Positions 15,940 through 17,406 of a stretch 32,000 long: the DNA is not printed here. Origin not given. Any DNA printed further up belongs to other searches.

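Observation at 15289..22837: Seven-gene operon resembling aldolytic acyl side-chain cleavage, physically attached to a furoyl-CoA-type pathway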

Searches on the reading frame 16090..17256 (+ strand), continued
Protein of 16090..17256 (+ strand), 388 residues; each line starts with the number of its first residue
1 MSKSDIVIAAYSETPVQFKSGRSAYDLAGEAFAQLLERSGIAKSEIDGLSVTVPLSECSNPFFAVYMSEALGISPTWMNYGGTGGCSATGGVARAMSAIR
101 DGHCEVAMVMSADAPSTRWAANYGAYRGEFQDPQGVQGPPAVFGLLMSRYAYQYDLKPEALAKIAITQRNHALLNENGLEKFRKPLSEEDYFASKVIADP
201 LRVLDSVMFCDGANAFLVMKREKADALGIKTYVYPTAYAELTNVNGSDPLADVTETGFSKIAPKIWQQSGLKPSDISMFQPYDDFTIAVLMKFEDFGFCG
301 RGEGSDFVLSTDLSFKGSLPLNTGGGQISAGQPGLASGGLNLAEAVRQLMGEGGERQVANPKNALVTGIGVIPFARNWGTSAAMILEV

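Call 11: find_homologous_proteins(query=window:16090-17256:+, max_evalue=1e-30)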
Query window:16090-17256:+ (388 aa): 1886 proteins with E <= 1e-30 among 8000 candidates; the best 120 are listed.
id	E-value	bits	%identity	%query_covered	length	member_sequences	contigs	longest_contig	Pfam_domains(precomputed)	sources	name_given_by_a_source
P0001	1.0e-257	873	100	100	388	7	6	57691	PF22691.3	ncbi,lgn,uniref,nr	ncbi:thiolase family protein [Pseudochrobactrum asaccharolyticum]|uniref:Acetyl-CoA acetyltransferas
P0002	2.1e-234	796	89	100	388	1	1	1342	PF22691.3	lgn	-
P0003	1.5e-232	790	88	100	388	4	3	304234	PF22691.3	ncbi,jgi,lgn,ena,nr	ncbi:MAG TPA: thiolase family protein [Xanthobacteraceae bacterium]|nr:thiolase family protein [Xant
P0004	8.5e-228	774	86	100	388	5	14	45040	PF00108.30,PF22691.3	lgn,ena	-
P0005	5.2e-226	768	85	100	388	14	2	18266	PF22691.3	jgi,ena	-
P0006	3.0e-225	766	85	100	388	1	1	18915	PF00108.30,PF22691.3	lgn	-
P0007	6.7e-225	765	85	100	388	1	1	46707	PF22691.3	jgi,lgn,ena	-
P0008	1.9e-223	760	85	100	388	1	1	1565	PF22691.3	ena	-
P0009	8.3e-223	758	84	100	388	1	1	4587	PF00108.30,PF22691.3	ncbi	-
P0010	1.3e-222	757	83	100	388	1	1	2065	PF00108.30,PF22691.3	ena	-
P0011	1.5e-221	753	85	100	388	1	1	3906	PF22691.3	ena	-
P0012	8.3e-217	738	81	100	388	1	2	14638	PF00108.30,PF22691.3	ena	-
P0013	3.6e-213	726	80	100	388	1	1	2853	PF00108.30,PF22691.3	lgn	-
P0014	4.3e-212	722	80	100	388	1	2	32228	PF22691.3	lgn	-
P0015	1.4e-211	721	80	100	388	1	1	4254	PF22691.3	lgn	-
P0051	1.3e-198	678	77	100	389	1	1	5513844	PF22691.3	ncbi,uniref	ncbi:thiolase family protein [Rhodopseudomonas palustris]|uniref:Thiolase n=1 Tax=Rhodopseudomonas p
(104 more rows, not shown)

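Call 14: find_encoding_contigs(protein=P0051, flank=10000, max_places=2)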
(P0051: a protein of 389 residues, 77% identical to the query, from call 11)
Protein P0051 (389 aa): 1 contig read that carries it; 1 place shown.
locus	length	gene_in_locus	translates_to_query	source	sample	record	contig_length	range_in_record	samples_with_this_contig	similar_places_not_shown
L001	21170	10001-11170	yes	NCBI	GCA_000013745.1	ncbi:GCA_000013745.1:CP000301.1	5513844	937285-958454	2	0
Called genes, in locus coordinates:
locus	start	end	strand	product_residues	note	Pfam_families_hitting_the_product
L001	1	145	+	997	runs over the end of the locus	PF01315:Ald_Xan_dh_C, PF02738:MoCoBD_1, PF20256:MoCoBD_2, PF03364:Polyketide_cyc (weak), PF06240:COXG, PF10604:Polyketide_cyc2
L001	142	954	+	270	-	PF00941:FAD_binding_5, PF03450:CO_deh_flav_C (weak)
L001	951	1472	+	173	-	PF00111:Fer2 (weak), PF13085:Fer2_3 (weak), PF01799:Fer2_2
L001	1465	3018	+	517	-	PF00501:AMP-binding, PF13193:AMP-binding_C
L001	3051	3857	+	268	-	PF00378:ECH_1, PF16113:ECH_2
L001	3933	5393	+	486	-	PF00171:Aldedh, PF05893:LuxC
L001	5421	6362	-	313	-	PF00126:HTH_1, PF03466:LysR_substrate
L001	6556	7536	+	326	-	PF09084:NMT1, PF12974:Phosphonate-bd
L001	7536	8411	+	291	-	PF00528:BPD_transp_1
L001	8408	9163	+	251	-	PF00005:ABC_tran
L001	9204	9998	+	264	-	PF00378:ECH_1, PF16113:ECH_2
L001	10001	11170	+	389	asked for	PF22691:Thiolase_C_1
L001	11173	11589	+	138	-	PF12172:zf-ChsH2, PF01796:OB_ChsH2_C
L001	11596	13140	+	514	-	PF00501:AMP-binding, PF13193:AMP-binding_C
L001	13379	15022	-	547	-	-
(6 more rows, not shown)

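Call 18: find_encoding_contigs(protein=P0001, flank=10000, max_places=3)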
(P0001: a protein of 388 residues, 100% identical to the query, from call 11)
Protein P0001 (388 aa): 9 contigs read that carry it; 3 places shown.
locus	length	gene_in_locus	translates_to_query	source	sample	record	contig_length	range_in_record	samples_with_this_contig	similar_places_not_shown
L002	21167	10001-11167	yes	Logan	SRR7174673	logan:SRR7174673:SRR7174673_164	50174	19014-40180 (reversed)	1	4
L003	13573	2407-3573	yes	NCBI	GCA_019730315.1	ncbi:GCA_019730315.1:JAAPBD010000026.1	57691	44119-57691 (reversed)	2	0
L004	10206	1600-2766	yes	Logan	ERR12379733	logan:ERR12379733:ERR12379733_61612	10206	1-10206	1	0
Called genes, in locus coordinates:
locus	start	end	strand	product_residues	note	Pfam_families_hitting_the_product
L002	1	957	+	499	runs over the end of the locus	PF00501:AMP-binding, PF13193:AMP-binding_C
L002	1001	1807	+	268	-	PF00378:ECH_1, PF16113:ECH_2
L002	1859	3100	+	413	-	PF03594:BenE, PF16983:MFS_MOT1 (weak)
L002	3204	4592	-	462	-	PF20695:UbiD_N (weak), PF01977:UbiD, PF20696:UbiD_C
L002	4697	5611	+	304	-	PF00126:HTH_1, PF03466:LysR_substrate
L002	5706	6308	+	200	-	PF02441:Flavoprotein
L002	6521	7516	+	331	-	PF09084:NMT1 (weak)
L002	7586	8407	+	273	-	PF00528:BPD_transp_1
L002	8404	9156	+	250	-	PF00005:ABC_tran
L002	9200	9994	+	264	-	PF00378:ECH_1, PF16113:ECH_2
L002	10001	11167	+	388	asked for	PF22691:Thiolase_C_1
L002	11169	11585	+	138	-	PF12172:zf-ChsH2 (weak), PF01796:OB_ChsH2_C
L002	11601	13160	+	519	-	PF00501:AMP-binding, PF13193:AMP-binding_C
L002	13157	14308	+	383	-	PF02771:Acyl-CoA_dh_N, PF02770:Acyl-CoA_dh_M, PF00441:Acyl-CoA_dh_1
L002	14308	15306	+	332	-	PF00441:Acyl-CoA_dh_1, PF08028:Acyl-CoA_dh_2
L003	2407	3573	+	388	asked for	PF22691:Thiolase_C_1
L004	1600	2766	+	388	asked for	PF22691:Thiolase_C_1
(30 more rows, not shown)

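Call 20: find_related_loci(query=A1, collection=genome_contigs, flank=10000)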
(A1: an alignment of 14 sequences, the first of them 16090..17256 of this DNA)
Query A1 (388 aa) in genome_contigs; peptide patterns used: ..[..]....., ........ (x = any residue, [..] = any of these).
170 stretches matched a pattern; 166 encode a relative of the query (tblastn E <= 1e-3); the best 80 are kept; 80 distinct loci.
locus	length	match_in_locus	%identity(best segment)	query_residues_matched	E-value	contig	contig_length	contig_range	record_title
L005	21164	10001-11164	90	1-388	0e+0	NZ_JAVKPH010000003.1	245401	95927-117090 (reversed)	Ruixingdingia sedimenti strain LG-4 LG-4_scaffold3, whole genome shotgun sequence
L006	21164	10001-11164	88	1-388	0e+0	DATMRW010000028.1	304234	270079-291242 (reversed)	MAG TPA_asm: Xanthobacteraceae bacterium isolate SMAG_U12966 k141_108770, whole genome shotgun sequence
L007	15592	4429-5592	86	1-388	0e+0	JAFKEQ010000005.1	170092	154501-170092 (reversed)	MAG: Afipia sp. isolate SCN18_30_10_14_R3_P_62_188 SCN18_30_10_14_R3_P_scaffold_113, whole genome shotgun sequence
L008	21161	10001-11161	80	1-387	0e+0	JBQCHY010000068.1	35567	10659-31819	MAG: Xanthobacteraceae bacterium isolate bin752 k141_485084, whole genome shotgun sequence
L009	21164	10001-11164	79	1-388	0e+0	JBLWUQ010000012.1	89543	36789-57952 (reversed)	MAG: Maritimibacter sp. isolate EA11-01 A11.012.metabat.1RE.5K@12, whole genome shotgun sequence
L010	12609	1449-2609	78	1-387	0e+0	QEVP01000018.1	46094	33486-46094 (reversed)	MAG: Proteobacteria bacterium isolate PRO6 J3_scaffold_613, whole genome shotgun sequence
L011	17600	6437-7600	79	1-388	0e+0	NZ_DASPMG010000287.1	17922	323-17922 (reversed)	MAG: Azospirillum sp. isolate SMAG_U12086 k141_420711, whole genome shotgun sequence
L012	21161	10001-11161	79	1-387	0e+0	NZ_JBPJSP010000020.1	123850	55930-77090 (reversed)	Azospirillum sp. ST 5-10 ST5-10_scaffold20, whole genome shotgun sequence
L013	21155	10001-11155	78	3-387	0e+0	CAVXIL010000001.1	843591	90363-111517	MAG: uncultured Alphaproteobacteria bacterium isolate MFD03346.bin.1.30 genome assembly, contig: contig_13006, whole gen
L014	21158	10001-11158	78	1-387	0e+0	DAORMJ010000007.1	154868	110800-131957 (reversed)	MAG TPA_asm: Xanthobacteraceae bacterium isolate AMR_MDS_5476 NODE_60_length_154868_cov_3.664460, whole genome shotgun s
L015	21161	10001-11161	78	1-387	0e+0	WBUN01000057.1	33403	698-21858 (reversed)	MAG: Hyphomicrobiaceae bacterium isolate SB17 contig_714, whole genome shotgun sequence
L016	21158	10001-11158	77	2-387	0e+0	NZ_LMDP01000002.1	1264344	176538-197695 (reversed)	Afipia sp. Root123D2 contig_2, whole genome shotgun sequence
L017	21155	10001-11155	77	3-387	0e+0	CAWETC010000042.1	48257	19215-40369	MAG: uncultured Alphaproteobacteria bacterium isolate MFD01633.bin.1.223 genome assembly, contig: contig_95047, whole ge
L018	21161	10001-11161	77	1-387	0e+0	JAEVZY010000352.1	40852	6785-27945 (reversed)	MAG: Proteobacteria bacterium isolate OH_PBB_186 k127_923086, whole genome shotgun sequence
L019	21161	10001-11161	77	1-387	0e+0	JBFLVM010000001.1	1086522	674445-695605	MAG: Pseudomonadota bacterium isolate MAG006 MAG006_1, whole genome shotgun sequence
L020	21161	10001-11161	77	1-387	0e+0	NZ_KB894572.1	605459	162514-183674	Amorphus coralli DSM 19760 C507DRAFT_scaffold00003.3, whole genome shotgun sequence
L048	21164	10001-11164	74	1-388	0e+0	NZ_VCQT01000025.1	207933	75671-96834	Alloalcanivorax gelatiniphagus strain MEBiC 08158 ALTA_25, whole genome shotgun sequence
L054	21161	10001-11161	75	1-387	0e+0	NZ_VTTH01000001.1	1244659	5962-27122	Lacisediminimonas profundi strain CHu64-6-4 Scaffold1_1, whole genome shotgun sequence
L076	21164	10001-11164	72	1-388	0e+0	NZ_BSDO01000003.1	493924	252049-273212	Xanthobacter flavus strain 301 sequence03, whole genome shotgun sequence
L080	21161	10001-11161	72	1-387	0e+0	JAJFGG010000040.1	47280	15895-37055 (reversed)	MAG: Alphaproteobacteria bacterium isolate OFTM58 OFTM58_39, whole genome shotgun sequence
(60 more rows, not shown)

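Call 27: search_protein_families(library=pfam, proteins=[L080:7118-9928:-, L080:5484-7121:-, L080:4678-5388:-, L080:14552-16312:+, L080:16324-17091:+, L080:17069-18313:+, L080:18378-19166:+, L080:19163-21100:+, L080:3453-4166:-, L080:581-1912:+], max_evalue=0.00001)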
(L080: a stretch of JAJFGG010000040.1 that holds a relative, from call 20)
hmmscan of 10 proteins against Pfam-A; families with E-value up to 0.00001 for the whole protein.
L080:7118-9928:- (936 aa): 2 families
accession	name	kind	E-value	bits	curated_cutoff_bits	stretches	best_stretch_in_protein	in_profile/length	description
PF00384.28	Molybdopterin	-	8.4e-23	81.4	24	1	90-647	1-353/353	Molybdopterin oxidoreductase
PF01568.27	Molydop_binding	-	5.7e-08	33.2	26.8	1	834-909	30-98/110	Molydopterin dinucleotide binding domain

L080:5484-7121:- (545 aa): 8 families
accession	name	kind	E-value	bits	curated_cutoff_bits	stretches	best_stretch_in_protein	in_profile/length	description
PF13247.11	Fer4_11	-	6.5e-14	52.4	26.2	1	60-119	3-64/100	4Fe-4S dicluster domain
PF12838.12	Fer4_7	-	1.2e-09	38.9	27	0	98-177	1-48/52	4Fe-4S dicluster domain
PF12797.12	Fer4_2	-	3.3e-09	36.5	24.5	1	92-111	3-22/22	4Fe-4S binding domain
PF12837.12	Fer4_6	-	2.6e-08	33.9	25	1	92-113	2-23/24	4Fe-4S binding domain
PF00037.32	Fer4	-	3.3e-08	33.4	21.1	1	93-114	2-23/24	4Fe-4S binding domain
PF13187.11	Fer4_9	-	5.2e-08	33.2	27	0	67-113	2-51/52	4Fe-4S dicluster domain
PF13237.11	Fer4_10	-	3.4e-06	27.3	25.5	0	66-110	8-53/53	4Fe-4S dicluster domain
PF13534.11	Fer4_17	-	6e-06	27.1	22.2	0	98-149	1-49/61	4Fe-4S dicluster domain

L080:4678-5388:- (236 aa): 1 family
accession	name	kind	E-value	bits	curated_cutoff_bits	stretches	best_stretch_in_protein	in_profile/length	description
PF08238.18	Sel1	-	7.8e-08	33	30.7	1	54-88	2-36/36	Sel1 repeat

L080:14552-16312:+ (586 aa): 3 families
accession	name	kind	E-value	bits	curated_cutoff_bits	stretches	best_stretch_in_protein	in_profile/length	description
PF02775.26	TPP_enzyme_C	-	3.6e-24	85.7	21.9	1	428-578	10-149/151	Thiamine pyrophosphate enzyme, C-terminal TPP binding domain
PF02776.23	TPP_enzyme_N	-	4.1e-23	81.8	26.8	1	28-158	2-119/119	Thiamine pyrophosphate enzyme, N-terminal TPP binding domain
PF00205.28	TPP_enzyme_M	-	4.9e-13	49.4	30.4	1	229-355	1-134/137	Thiamine pyrophosphate enzyme, central domain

L080:16324-17091:+ (255 aa): 4 families
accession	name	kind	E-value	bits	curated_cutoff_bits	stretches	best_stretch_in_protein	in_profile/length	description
PF13561.12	adh_short_C2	-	9e-59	199.3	27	1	22-253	1-236/236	Enoyl-(Acyl carrier protein) reductase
PF00106.31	adh_short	-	3.6e-52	177.1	26.6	1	16-203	1-192/195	short chain dehydrogenase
PF08659.16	KR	-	2.4e-11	44.3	22.6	1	18-174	3-163/180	KR domain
PF01370.27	Epimerase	-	1e-06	28.8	20.9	1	18-154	1-124/240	NAD dependent epimerase/dehydratase family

L080:17069-18313:+ (414 aa): 5 families
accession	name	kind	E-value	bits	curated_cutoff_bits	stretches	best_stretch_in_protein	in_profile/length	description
PF01494.25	FAD_binding_3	-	2.9e-64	218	22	1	19-357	3-346/349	FAD binding domain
PF01266.30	DAO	-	1.6e-09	38.2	27.9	1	19-53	1-35/353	FAD dependent oxidoreductase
PF01593.30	Amino_oxidase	-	1.5e-07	31.5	19.8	0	29-52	3-26/443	Flavin containing amine oxidoreductase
PF00070.33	Pyr_redox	-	2.3e-06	28.4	22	0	19-52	1-34/82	Pyridine nucleotide-disulphide oxidoreductase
PF13450.12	NAD_binding_8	-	2.5e-06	28.1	21.9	1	22-52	1-31/68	NAD(P)-binding Rossmann-like domain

L080:18378-19166:+ (262 aa): 1 family
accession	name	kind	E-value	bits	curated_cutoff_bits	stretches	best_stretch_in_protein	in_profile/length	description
PF02627.25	CMD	-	1.2e-26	93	23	2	177-258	3-83/84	Carboxymuconolactone decarboxylase family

L080:19163-21100:+ (645 aa): 6 families
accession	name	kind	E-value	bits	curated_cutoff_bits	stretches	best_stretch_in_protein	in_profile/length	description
PF00743.25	FMO-like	-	6.6e-12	45.1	22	1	123-320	6-218/532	Flavin-binding monooxygenase-like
PF07992.20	Pyr_redox_2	-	1.1e-11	45.1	26.1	1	121-321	3-178/291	Pyridine nucleotide-disulphide oxidoreductase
PF13738.12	Pyr_redox_3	-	2e-10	40.8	30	1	122-338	1-214/305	Pyridine nucleotide-disulphide oxidoreductase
PF01266.30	DAO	-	1.2e-07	32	27.9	0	121-159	2-40/353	FAD dependent oxidoreductase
PF13450.12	NAD_binding_8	-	1.6e-07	31.9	21.9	1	123-171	1-48/68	NAD(P)-binding Rossmann-like domain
PF13434.12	Lys_Orn_oxgnase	-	5.5e-06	26.2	21.3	0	194-365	95-270/339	L-lysine 6-monooxygenase/L-ornithine 5-monooxygenase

L080:3453-4166:- (237 aa): 0 families

L080:581-1912:+ (443 aa): 1 family
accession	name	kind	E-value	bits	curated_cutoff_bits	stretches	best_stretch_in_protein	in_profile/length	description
PF01734.28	Patatin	-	2.4e-23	83.8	27.7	1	122-300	3-185/191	Patatin-like phospholipase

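Call 57: search_protein_families(library=pfam, proteins=[L076:3029-5200:+, L018:22-1032:-, L048:16349-17302:-, L048:15474-16265:-, L048:17119-18378:-, L005:16726-17625:+, L020:15700-17076:+, L054:15265-16770:+], max_evalue=0.00001)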
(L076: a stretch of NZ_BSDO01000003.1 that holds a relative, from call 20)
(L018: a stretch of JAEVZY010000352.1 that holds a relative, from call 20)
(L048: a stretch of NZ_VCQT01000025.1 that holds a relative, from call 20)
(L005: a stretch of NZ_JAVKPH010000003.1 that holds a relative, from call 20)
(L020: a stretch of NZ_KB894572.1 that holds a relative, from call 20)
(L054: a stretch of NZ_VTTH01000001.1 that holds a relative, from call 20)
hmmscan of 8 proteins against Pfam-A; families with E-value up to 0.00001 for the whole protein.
L076:3029-5200:+ (723 aa): 5 families
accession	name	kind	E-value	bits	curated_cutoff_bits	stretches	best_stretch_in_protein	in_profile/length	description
PF13549.11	ATP-grasp_5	-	5.1e-56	189.9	27.6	1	503-718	6-219/221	ATP-grasp domain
PF13607.11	Succ_CoA_lig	-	2.2e-42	144.5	27.4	1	186-322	3-138/138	Succinyl-CoA ligase like flavodoxin domain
PF13380.12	CoA_binding_2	-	7.5e-18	65.5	22.8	1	35-160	1-114/116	CoA binding domain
PF02629.25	CoA_binding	-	1.9e-09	38.6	22.3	1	35-125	4-97/97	CoA binding domain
PF08442.15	ATP-grasp_2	-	8.1e-06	26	29.5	0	507-703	2-201/202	ATP-grasp domain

L018:22-1032:- (336 aa): 1 family
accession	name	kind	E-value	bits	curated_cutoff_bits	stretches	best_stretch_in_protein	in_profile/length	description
PF03401.19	TctC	-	3.9e-86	289.4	27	1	59-331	1-272/274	Tripartite tricarboxylate transporter family receptor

L048:16349-17302:- (317 aa): 3 families
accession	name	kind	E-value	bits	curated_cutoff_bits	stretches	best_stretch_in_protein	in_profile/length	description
PF13561.12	adh_short_C2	-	1.5e-58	198.6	27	1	80-313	3-234/236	Enoyl-(Acyl carrier protein) reductase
PF00106.31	adh_short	-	4.1e-57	193.3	26.6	1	72-259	1-187/195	short chain dehydrogenase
PF08659.16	KR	-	1.2e-13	51.8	22.6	1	74-227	3-155/180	KR domain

L048:15474-16265:- (263 aa): 0 families

L048:17119-18378:- (419 aa): 1 family
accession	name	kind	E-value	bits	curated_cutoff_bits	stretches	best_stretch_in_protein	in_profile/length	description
PF06808.19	DctM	-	3.7e-106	355.9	23.8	1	4-413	2-412/413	Tripartite ATP-independent periplasmic transporter, DctM component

L005:16726-17625:+ (299 aa): 2 families
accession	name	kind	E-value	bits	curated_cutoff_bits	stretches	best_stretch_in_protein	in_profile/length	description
PF03466.25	LysR_substrate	-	1.3e-34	119.8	28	1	92-292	3-205/209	LysR substrate binding domain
PF00126.33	HTH_1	-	2.6e-16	59.7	26.6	1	7-66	1-60/60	Bacterial regulatory helix-turn-helix protein, lysR family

L020:15700-17076:+ (458 aa): 2 families
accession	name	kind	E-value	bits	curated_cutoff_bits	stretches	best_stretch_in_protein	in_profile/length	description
PF00092.34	VWA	-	1.6e-15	58.2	23.8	1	26-201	1-170/174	von Willebrand factor type A domain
PF13519.12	VWA_2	-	1.6e-11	45.2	27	1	27-140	1-106/107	von Willebrand factor type A domain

L054:15265-16770:+ (501 aa): 2 families
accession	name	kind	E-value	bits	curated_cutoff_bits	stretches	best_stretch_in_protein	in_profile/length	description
PF04982.19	TM_HPP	-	6.2e-48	162.8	27.2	1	124-281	3-157/157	HPP, transmembrane region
PF00571.33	CBS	-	3.1e-20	72.7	24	2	348-400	2-54/57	CBS domain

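Call 58: search_protein_representatives(protein=window:16090-17256:+)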
Query: 388 residues. Proteins with E-value up to 0.001 (for the whole library): 6189; up to 1e-10: 2604; up to 1e-30: 304. The best 150 are listed.
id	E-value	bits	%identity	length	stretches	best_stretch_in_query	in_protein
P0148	2.8e-124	431.7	50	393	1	2-387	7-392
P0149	3.3e-113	395.2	66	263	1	1-260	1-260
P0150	3.5e-98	345.8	78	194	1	40-231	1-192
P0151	2.1e-87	310.3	54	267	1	127-387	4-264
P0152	2.2e-71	257.6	41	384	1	4-387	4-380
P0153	5.1e-71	256.4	73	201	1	71-226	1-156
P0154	1.2e-70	255.2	41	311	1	4-301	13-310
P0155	1.5e-69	251.6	47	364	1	5-265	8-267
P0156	1.1e-65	238.9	73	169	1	1-148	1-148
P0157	4.0e-65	237.0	40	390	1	6-386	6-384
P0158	1.7e-63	231.6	38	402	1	29-386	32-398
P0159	7.6e-63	229.5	56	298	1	3-190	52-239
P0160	1.0e-61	225.8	38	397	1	29-386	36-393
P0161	3.2e-60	220.9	34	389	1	6-385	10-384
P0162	6.8e-60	219.8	43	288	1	124-385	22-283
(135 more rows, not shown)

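Call 61: predict_structure(alignment_id=A1)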
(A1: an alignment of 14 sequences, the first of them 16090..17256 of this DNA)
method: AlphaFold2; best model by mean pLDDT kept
length: 388 residues; sequences in the alignment: 14
mean_pLDDT: 55.6   pTM: 0.60
mean pLDDT of the five models: 55.6, 54.1, 51.8, 48.5, 44.6
residues with pLDDT >= 90: 24; 70-90: 75; 50-70: 98; < 50: 191
segments of 3 or more residues with pLDDT < 50: 83-85, 114-156, 177-179, 195-211, 241-263, 275-337, 361-382, 386-388
pLDDT, mean of each block of 10 residues (from residue 1): 71 68 72 88 90 57 72 81 56 79 88 47 37 31 41 51 55 50 62 46 39 80 90 66 43 43 50 45 38 44 37 32 33 39 67 54 45 34 47
secondary structure, 60 per line:
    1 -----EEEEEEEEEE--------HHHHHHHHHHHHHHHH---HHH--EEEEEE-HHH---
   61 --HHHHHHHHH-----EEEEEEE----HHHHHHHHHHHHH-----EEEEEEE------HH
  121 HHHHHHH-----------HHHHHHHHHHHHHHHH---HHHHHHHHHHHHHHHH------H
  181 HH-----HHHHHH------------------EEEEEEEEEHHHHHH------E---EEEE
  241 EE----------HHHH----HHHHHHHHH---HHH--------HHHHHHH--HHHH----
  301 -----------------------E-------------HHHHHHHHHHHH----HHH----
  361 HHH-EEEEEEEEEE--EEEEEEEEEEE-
elements in order: E6-15 H24-39 E48-53 H63-71 E77-83 H88-100 E106-112 H119-127 H139-154 H158-173 H188-193 E212-220 H221-226 E237-242 H253-256 H261-269 H284-290 H293-296 H338-349 E365-374 E377-387
